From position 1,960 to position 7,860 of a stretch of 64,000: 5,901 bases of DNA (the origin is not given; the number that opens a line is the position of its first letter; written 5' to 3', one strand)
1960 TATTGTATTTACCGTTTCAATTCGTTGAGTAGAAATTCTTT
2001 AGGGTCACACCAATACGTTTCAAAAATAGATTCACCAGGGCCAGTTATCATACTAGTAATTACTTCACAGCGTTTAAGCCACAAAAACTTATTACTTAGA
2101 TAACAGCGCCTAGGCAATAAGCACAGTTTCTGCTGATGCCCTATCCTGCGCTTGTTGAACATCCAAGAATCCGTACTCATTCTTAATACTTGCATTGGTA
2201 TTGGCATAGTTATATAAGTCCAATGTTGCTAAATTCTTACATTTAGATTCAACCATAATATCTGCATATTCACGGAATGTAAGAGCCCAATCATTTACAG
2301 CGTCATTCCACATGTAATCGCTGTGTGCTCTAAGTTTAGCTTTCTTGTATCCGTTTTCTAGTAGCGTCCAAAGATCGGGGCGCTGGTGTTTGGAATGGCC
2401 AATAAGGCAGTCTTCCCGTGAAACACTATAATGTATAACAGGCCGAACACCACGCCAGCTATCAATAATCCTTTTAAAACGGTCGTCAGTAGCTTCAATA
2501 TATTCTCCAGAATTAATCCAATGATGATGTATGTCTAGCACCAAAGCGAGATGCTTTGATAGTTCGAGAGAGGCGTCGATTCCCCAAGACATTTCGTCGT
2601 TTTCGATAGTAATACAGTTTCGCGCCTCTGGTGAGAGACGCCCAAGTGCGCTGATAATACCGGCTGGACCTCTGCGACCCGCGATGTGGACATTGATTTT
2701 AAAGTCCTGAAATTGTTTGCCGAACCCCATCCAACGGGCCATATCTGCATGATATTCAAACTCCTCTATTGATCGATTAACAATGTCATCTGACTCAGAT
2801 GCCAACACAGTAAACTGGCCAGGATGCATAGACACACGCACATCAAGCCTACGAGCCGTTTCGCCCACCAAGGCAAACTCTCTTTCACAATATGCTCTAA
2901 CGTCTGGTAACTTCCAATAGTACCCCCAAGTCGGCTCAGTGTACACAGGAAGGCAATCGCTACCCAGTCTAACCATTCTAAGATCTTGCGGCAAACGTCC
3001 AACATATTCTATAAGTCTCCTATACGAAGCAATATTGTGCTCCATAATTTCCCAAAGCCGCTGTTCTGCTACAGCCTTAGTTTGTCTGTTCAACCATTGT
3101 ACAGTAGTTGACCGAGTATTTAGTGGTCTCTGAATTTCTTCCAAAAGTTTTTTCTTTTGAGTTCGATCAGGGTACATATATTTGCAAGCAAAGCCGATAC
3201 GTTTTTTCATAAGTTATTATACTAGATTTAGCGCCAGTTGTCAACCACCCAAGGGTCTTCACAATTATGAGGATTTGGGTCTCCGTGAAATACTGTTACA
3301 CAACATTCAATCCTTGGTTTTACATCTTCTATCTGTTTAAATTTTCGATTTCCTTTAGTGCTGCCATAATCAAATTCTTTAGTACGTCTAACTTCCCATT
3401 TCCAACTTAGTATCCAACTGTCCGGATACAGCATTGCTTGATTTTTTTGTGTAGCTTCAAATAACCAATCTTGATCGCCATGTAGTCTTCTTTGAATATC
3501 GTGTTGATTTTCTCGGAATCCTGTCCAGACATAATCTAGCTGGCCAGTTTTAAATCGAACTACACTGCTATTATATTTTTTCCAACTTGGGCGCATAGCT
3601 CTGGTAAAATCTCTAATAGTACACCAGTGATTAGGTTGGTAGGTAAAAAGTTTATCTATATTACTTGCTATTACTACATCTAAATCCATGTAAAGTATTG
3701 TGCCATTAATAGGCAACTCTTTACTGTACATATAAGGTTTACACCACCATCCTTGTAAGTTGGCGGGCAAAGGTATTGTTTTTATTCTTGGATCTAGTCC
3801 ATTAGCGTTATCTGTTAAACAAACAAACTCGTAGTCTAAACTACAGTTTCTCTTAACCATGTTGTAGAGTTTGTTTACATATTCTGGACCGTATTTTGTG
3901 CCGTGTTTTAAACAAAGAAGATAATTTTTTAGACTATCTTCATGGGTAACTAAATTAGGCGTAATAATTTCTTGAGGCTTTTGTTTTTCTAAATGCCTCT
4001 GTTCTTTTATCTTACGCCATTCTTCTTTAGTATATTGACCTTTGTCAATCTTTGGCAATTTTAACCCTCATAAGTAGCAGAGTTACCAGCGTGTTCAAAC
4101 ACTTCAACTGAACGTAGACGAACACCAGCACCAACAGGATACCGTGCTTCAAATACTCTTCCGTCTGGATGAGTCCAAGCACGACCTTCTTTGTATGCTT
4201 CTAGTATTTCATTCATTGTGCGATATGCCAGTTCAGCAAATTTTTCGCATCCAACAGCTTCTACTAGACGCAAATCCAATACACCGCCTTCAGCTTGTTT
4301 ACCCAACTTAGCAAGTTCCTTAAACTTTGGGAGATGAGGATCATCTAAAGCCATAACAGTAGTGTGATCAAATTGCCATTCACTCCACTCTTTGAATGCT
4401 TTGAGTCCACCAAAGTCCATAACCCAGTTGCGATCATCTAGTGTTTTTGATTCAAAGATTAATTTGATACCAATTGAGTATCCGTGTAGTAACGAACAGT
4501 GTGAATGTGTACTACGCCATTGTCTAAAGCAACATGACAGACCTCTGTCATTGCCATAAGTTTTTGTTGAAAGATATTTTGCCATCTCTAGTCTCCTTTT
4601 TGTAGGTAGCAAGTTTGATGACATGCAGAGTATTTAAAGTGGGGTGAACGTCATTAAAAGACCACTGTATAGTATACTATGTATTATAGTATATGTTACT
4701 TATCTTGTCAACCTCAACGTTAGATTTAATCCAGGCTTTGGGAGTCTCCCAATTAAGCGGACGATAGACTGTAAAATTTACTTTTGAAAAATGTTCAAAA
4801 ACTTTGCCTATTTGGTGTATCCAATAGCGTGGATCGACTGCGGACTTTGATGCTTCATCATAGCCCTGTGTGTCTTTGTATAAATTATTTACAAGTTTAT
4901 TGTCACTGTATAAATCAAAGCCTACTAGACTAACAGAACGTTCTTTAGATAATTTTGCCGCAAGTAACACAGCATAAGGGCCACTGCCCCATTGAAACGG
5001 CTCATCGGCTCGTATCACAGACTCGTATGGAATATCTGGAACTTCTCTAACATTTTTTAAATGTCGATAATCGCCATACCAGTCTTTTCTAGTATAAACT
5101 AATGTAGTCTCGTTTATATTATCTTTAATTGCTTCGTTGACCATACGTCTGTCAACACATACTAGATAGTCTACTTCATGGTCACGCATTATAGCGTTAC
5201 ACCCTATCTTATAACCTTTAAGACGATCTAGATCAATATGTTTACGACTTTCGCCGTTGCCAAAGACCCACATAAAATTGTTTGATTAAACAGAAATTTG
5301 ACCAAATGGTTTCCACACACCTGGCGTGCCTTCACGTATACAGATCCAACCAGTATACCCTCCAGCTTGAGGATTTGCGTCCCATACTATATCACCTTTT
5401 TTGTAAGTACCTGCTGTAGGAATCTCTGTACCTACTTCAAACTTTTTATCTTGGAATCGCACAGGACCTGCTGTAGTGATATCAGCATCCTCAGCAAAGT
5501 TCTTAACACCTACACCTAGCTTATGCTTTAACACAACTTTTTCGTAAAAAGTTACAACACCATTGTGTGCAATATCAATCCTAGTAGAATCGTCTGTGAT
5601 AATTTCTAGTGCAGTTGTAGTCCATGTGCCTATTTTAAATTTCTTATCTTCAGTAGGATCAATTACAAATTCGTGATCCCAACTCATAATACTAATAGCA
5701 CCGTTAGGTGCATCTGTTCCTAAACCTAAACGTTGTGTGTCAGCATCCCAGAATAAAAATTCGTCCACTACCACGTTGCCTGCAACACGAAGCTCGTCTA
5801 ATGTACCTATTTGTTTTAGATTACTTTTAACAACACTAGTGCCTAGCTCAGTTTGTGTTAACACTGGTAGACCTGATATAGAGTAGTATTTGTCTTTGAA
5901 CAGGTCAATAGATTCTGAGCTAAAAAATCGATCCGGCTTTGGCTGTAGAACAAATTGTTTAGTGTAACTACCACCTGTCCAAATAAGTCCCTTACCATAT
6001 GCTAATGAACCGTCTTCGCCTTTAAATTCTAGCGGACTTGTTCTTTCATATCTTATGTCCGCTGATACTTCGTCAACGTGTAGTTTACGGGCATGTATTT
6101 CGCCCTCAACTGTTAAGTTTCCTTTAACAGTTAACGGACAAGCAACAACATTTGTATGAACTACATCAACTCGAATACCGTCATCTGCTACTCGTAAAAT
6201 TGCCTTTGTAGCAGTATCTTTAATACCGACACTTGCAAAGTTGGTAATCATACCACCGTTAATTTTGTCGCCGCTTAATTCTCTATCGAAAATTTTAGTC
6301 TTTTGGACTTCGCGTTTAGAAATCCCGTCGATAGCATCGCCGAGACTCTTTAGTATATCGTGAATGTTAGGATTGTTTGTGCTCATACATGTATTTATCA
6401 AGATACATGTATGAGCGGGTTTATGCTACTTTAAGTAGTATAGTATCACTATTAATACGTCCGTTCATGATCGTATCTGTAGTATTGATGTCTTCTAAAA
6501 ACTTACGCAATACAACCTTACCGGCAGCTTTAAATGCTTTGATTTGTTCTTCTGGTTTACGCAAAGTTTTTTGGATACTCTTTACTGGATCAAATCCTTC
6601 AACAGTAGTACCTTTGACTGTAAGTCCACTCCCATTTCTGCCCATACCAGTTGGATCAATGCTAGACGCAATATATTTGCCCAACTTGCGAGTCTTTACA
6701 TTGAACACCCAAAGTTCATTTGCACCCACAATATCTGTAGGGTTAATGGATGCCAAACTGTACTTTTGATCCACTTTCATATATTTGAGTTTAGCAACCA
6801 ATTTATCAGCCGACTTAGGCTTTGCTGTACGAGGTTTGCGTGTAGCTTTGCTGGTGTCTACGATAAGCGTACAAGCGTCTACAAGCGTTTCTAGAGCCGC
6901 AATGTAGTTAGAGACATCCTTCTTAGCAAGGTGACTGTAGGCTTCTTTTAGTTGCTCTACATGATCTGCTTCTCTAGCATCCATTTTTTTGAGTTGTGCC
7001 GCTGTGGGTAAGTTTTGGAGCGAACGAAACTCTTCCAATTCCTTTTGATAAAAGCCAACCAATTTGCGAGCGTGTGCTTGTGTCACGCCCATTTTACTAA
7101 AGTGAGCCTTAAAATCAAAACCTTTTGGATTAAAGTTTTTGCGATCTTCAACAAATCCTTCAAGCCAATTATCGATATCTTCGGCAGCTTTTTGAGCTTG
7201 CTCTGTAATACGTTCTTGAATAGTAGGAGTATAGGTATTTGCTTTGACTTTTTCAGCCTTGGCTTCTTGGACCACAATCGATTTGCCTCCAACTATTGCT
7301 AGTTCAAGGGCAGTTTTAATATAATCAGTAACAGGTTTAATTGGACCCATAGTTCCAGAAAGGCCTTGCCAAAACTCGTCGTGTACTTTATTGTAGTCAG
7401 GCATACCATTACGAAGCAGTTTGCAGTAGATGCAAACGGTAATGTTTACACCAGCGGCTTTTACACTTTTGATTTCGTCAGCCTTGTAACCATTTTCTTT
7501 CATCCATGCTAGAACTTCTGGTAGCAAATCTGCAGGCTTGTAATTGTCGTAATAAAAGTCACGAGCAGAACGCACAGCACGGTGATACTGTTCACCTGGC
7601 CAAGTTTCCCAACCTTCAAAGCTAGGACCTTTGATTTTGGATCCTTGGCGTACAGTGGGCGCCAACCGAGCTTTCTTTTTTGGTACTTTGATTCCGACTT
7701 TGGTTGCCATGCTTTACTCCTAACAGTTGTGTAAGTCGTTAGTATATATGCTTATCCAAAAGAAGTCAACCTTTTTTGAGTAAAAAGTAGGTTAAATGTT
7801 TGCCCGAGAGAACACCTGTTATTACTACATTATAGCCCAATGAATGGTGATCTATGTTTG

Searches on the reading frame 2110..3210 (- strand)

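Call 9: search_protein_families(library=pfam, proteins=[window:2110-3210:-], max_evalue=0.01)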
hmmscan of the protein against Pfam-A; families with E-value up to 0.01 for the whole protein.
window:2110-3210:- (366 aa): 2 families
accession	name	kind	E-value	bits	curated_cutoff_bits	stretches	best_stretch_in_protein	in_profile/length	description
PF03851.20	UvdE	-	8.1e-38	130.7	24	1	6-270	2-256/275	UV-endonuclease UvdE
PF01261.30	AP_endonuc_2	-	0.0048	17.1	31.1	0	110-240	28-173/249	Xylose isomerase-like TIM barrel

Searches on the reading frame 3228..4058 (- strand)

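Call 40: search_protein_families(library=phrogs, proteins=[window:3228-4058:-], max_evalue=0.001)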
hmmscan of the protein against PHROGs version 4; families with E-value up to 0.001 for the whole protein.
window:3228-4058:- (276 aa): 3 families
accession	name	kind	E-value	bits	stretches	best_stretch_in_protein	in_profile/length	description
phrog_1962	-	moron, auxiliary metabolic gene and host takeover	7e-29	102.1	1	49-275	6-222/230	glycosyltransferase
phrog_37963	-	unknown function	8e-06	27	1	75-141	27-93/129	-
phrog_16955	-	unknown function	0.00062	20.7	0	191-271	30-106/122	-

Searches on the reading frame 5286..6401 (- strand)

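Call 9: search_protein_families(library=pfam, proteins=[window:5286-6401:-], max_evalue=0.01)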
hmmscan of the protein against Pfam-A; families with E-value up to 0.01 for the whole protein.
window:5286-6401:- (371 aa): 0 families

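Call 40: search_protein_families(library=phrogs, proteins=[window:5286-6401:-], max_evalue=0.001)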
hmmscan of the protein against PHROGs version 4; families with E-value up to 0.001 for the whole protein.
window:5286-6401:- (371 aa): 8 families
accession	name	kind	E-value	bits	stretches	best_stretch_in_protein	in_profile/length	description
phrog_21471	-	unknown function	5.6e-14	52.8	1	323-370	578-625/626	-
phrog_6002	-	head and packaging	8.5e-11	41.2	1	113-262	949-1098/1183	virion structural protein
phrog_30158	-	unknown function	9.5e-08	31.9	1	73-222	339-483/779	-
phrog_20658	-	head and packaging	7.8e-07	30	1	322-365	39-83/211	head decoration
phrog_23059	-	tail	2e-06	27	1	320-369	813-862/1027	tail fiber protein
phrog_2617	-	tail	3.9e-06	26.8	1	323-369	611-657/659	short tail fiber protein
phrog_529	-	tail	0.00011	21.2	1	263-370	1032-1145/1498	tail fiber protein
phrog_27731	-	unknown function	0.00039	19.9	1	323-367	642-685/688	-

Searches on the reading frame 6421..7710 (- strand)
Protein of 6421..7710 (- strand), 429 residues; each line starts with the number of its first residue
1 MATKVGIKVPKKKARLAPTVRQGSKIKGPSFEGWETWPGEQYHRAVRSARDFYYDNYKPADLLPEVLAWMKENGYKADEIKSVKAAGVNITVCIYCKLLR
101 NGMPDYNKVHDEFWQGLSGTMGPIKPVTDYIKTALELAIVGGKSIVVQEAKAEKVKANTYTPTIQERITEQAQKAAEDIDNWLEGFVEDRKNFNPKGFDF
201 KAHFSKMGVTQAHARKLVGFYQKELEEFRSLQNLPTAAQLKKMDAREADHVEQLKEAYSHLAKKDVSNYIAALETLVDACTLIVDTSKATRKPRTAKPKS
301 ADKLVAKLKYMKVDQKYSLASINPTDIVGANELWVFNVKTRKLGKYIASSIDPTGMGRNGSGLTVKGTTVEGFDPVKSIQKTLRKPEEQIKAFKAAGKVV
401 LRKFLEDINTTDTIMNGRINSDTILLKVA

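Call 9: search_protein_families(library=pfam, proteins=[window:6421-7710:-], max_evalue=0.01)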
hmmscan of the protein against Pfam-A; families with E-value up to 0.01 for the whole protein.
window:6421-7710:- (429 aa): 0 families

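Call 40: search_protein_families(library=phrogs, proteins=[window:6421-7710:-], max_evalue=0.001)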
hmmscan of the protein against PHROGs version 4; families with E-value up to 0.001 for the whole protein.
window:6421-7710:- (429 aa): 1 family
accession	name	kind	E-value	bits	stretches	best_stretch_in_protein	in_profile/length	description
phrog_11903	-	unknown function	4.9e-51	175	1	47-428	38-382/383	-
